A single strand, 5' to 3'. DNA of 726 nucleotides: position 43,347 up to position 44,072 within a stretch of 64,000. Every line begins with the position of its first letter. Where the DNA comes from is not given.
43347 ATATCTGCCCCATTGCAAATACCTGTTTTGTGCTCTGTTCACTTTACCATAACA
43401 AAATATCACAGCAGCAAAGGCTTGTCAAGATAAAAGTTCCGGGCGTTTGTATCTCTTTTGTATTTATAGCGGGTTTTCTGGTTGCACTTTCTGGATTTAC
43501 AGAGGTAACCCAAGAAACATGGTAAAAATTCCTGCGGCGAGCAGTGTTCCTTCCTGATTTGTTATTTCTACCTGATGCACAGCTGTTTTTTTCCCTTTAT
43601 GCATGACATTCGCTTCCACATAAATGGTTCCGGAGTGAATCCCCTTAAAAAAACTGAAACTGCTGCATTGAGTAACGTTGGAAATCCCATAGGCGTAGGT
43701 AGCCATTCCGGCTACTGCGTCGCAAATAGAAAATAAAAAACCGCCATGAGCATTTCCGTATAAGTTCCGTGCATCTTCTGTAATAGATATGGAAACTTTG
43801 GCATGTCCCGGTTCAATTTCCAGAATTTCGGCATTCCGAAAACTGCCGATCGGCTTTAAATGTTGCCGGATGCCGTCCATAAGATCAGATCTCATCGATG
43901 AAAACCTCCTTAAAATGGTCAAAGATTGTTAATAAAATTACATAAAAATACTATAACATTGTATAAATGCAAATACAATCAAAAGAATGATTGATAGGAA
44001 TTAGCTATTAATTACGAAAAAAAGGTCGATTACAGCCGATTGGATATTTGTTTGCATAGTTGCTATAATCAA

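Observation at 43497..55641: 12-kb Car/Cai-like acyl-CoA reductase - Etf cluster with unassigned substrate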

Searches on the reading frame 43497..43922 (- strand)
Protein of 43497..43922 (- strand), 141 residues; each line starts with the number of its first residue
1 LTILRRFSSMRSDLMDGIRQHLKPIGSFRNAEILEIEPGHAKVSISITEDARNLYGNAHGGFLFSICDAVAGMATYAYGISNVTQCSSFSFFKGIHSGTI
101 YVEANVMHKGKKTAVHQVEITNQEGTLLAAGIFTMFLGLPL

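Call 3: search_protein_families(library=pfam, proteins=[window:43497-43922:-])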
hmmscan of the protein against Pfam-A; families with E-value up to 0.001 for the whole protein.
window:43497-43922:- (141 aa): 1 family
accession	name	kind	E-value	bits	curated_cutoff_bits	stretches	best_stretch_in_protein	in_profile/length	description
PF03061.28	4HBT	-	6.7e-13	49.2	20.6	1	55-128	1-78/79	Thioesterase superfamily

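Call 4: search_protein_families(library=ncbifam, proteins=[window:43497-43922:-])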
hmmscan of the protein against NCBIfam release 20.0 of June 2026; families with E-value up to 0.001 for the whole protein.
window:43497-43922:- (141 aa): 4 families
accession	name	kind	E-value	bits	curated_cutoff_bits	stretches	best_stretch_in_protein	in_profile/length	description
TIGR02286.1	PaaD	equivalog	1.2e-18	67.3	118.9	1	32-129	7-105/114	hydroxyphenylacetyl-CoA thioesterase PaaI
TIGR00369.1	unchar_dom_1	domain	3.3e-13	49.7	36.6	1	30-131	7-111/117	hotdog fold thioesterase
NF047425.1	MenI_Listeria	exception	1.4e-10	41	185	1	31-134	9-115/122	1,4-dihydroxy-2-naphthoyl-CoA hydrolase MenI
NF008675.0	PRK11688.1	equivalog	1.1e-05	25.2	107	0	100-135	118-153/156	thioesterase family protein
